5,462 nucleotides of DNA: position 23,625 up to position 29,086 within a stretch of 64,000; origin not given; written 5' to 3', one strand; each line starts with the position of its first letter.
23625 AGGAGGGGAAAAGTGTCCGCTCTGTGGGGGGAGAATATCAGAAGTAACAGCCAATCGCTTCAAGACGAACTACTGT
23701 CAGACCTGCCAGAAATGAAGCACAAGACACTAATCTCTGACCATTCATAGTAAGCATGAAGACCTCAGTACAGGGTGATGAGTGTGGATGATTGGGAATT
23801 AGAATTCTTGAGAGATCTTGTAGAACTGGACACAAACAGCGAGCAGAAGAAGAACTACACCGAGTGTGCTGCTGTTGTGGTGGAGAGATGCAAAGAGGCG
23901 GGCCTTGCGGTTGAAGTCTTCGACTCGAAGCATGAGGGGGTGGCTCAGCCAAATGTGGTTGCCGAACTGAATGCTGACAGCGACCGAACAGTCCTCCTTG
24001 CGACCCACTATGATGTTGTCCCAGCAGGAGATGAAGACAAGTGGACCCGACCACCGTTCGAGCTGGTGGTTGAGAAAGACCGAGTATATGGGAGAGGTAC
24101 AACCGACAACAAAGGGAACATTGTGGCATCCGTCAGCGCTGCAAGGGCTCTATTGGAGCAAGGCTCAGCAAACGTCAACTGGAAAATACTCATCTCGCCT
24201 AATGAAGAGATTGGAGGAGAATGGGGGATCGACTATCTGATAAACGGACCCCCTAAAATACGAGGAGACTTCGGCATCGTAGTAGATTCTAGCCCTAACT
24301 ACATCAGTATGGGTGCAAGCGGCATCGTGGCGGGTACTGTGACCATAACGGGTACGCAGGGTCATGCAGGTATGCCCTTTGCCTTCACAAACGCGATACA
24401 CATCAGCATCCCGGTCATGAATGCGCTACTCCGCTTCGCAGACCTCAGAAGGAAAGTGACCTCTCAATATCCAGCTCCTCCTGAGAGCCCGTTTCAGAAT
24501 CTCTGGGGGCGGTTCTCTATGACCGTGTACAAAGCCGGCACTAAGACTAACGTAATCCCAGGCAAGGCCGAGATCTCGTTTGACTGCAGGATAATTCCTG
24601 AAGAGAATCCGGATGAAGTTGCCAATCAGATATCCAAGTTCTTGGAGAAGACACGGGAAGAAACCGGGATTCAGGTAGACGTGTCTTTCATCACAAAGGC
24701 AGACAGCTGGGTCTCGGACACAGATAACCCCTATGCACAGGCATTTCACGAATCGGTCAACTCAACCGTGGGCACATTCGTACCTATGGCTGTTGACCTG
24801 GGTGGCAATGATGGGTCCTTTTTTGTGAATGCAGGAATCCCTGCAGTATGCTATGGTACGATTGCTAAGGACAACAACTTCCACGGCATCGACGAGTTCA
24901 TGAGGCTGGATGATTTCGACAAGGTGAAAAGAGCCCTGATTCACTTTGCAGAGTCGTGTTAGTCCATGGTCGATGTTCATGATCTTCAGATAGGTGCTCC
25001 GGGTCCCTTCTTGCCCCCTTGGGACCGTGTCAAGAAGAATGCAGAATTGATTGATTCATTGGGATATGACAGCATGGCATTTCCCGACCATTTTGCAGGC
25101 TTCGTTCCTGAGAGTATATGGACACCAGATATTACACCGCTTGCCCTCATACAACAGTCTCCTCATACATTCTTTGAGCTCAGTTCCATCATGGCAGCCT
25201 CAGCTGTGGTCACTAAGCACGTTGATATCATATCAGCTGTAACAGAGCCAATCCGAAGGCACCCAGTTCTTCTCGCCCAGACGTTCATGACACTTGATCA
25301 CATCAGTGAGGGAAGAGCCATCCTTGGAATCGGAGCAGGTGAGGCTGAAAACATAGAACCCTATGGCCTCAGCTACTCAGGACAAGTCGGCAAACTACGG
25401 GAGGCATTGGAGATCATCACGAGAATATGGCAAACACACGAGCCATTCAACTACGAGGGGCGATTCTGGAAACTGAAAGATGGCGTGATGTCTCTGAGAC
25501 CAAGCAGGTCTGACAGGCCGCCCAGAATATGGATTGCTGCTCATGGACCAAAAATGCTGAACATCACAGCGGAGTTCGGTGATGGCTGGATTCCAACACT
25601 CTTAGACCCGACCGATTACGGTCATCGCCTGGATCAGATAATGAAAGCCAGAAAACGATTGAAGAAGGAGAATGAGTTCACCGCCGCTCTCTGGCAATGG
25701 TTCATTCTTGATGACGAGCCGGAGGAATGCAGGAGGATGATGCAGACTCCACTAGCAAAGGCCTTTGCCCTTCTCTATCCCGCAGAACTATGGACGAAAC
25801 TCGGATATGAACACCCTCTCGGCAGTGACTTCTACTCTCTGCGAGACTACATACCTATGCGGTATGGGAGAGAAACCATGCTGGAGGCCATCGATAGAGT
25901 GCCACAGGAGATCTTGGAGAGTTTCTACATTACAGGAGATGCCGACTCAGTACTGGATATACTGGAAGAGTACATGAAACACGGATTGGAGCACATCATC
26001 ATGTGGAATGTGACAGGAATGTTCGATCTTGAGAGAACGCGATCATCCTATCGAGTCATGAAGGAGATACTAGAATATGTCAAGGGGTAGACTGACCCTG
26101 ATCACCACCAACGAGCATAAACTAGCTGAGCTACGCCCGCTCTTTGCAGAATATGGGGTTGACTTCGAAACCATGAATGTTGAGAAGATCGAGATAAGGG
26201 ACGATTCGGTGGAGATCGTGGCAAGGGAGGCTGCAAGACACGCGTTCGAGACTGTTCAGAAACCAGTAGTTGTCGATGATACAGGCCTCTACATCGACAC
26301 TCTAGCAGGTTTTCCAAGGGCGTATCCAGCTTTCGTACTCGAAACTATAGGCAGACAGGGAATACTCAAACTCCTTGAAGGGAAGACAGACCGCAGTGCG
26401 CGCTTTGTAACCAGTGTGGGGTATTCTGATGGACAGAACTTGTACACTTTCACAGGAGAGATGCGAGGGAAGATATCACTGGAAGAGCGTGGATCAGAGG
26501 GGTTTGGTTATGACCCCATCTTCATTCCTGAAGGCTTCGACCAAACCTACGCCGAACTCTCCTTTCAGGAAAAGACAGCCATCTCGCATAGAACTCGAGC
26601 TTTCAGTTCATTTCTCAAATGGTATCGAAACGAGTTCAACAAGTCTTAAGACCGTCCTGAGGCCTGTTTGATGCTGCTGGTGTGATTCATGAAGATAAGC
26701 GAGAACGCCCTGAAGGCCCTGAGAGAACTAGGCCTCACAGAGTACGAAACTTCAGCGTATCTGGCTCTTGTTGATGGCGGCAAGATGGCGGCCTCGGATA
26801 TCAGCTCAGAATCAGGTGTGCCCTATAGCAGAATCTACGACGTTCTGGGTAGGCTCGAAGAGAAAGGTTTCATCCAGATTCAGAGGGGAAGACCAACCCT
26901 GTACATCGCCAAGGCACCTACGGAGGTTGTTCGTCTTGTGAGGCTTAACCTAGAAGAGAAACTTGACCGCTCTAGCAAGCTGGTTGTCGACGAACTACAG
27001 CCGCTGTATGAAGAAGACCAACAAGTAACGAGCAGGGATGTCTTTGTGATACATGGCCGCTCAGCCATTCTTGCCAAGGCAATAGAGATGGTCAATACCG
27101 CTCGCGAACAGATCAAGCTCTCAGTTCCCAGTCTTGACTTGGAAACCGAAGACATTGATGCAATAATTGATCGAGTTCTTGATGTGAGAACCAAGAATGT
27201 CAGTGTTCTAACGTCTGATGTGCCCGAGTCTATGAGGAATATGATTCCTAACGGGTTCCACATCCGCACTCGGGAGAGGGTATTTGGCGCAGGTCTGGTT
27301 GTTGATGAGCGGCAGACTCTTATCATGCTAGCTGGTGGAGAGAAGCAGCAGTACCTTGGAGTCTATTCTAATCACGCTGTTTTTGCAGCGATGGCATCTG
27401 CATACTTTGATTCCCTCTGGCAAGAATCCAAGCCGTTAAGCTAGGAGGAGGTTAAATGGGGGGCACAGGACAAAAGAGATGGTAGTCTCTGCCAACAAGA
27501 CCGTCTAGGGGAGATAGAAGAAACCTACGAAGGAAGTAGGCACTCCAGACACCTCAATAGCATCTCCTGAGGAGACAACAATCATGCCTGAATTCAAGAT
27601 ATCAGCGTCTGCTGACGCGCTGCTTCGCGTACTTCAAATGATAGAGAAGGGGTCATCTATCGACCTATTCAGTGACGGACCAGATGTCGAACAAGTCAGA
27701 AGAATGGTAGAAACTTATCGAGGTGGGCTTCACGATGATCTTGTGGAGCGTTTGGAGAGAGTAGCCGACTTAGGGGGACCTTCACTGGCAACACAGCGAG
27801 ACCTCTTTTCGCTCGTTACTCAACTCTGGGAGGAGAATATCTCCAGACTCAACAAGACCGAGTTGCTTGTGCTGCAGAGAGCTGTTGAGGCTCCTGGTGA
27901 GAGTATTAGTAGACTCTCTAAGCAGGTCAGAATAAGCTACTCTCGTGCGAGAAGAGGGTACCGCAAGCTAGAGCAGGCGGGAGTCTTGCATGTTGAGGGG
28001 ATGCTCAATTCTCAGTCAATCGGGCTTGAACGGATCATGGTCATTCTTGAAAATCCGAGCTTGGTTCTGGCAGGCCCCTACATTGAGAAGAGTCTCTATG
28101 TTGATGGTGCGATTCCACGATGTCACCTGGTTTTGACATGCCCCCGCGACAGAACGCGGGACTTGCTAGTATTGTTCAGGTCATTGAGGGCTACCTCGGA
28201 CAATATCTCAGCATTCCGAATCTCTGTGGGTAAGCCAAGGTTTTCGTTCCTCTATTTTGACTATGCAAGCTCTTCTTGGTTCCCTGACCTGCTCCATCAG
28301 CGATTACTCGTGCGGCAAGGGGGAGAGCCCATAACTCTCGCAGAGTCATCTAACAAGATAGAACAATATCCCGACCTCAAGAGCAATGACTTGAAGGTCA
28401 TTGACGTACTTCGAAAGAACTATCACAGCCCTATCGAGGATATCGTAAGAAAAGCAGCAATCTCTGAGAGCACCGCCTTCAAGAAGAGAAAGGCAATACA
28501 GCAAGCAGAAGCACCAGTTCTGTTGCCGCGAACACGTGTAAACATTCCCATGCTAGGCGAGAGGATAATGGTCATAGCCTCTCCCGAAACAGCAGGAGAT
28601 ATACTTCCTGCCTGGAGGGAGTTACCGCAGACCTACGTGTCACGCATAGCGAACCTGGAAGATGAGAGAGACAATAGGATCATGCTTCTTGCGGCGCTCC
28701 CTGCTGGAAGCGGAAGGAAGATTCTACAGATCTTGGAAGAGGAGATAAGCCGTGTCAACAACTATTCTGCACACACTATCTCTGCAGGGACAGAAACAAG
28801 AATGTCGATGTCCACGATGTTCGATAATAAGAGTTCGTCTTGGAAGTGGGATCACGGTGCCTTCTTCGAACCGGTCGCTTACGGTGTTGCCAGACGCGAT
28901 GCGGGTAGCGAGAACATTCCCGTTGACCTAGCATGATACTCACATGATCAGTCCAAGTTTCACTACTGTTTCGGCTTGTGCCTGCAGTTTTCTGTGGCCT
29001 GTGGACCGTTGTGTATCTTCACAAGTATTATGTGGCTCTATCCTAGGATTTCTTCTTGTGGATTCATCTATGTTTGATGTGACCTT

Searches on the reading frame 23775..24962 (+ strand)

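Call 10: search_protein_families(library=pfam, proteins=[window:23775-24962:+], max_evalue=0.001)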
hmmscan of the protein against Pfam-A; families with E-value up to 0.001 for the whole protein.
window:23775-24962:+ (395 aa): 3 families
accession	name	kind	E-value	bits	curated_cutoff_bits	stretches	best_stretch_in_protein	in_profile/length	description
PF01546.33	Peptidase_M20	-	1.1e-31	110.7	24.6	1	74-393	1-205/206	Peptidase family M20/M25/M40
PF07687.19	M20_dimer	-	1.9e-19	70.1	21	1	180-295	2-104/107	Peptidase dimerisation domain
PF04389.22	Peptidase_M28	-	1.3e-06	28.7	21.3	0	60-145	1-67/193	Peptidase family M28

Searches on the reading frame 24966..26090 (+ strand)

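Call 10: search_protein_families(library=pfam, proteins=[window:24966-26090:+], max_evalue=0.001)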
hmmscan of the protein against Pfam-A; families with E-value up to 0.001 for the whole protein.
window:24966-26090:+ (374 aa): 1 family
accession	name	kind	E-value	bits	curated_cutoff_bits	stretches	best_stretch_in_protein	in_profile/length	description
PF00296.26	Bac_luciferase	-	3.7e-56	191.2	27.9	1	9-342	15-313/314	Luciferase-like monooxygenase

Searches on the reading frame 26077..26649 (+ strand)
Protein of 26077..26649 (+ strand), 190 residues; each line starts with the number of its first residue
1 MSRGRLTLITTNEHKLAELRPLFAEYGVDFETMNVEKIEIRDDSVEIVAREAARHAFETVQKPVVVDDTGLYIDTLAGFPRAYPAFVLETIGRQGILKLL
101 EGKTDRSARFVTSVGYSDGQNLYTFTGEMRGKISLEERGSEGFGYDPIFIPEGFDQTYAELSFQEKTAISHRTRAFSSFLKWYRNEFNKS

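Call 10: search_protein_families(library=pfam, proteins=[window:26077-26649:+], max_evalue=0.001)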
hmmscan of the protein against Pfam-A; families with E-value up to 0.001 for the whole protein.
window:26077-26649:+ (190 aa): 1 family
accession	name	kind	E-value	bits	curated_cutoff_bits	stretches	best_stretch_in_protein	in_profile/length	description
PF01725.21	Ham1p_like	-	4.8e-48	164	22.5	1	6-182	1-186/186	Ham1 family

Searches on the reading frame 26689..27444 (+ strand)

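Call 10: search_protein_families(library=pfam, proteins=[window:26689-27444:+], max_evalue=0.001)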
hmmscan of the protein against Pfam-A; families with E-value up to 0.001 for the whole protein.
window:26689-27444:+ (251 aa): 4 families
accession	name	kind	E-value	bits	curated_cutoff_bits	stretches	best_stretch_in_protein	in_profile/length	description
PF01978.25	TrmB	-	6.8e-24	83.9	25.6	1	11-77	1-67/68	Sugar-specific transcriptional regulator TrmB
PF11495.14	Regulator_TrmB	-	0.0001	22.1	22.2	1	118-248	2-133/233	Archaeal transcriptional regulator TrmB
PF24217.1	DUF7436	-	0.00021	21.7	34.2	1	132-250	21-153/153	Family of unknown function (DUF7436)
PF02082.26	Rrf2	-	0.00032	21.3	30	1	23-80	13-72/132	Iron-dependent Transcriptional regulator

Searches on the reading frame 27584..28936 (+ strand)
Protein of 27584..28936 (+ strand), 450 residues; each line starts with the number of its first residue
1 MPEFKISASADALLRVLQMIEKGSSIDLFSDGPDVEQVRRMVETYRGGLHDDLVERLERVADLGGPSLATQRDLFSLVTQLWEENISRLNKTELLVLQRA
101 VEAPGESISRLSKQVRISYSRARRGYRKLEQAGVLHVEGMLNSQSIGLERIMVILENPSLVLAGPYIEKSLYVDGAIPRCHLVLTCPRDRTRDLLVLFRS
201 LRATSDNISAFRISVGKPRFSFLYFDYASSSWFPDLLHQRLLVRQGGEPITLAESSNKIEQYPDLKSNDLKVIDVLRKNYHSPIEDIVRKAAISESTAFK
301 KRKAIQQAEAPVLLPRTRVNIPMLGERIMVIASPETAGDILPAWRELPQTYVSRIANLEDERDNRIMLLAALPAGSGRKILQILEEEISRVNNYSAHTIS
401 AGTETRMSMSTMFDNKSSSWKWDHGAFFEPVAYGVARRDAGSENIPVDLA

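Call 10: search_protein_families(library=pfam, proteins=[window:27584-28936:+], max_evalue=0.001)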
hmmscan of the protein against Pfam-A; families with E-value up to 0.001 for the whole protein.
window:27584-28936:+ (450 aa): 1 family
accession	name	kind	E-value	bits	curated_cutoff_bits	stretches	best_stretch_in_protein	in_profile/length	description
PF13412.12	HTH_24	-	2e-05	24.5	21.9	0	89-134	1-46/48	Winged helix-turn-helix DNA-binding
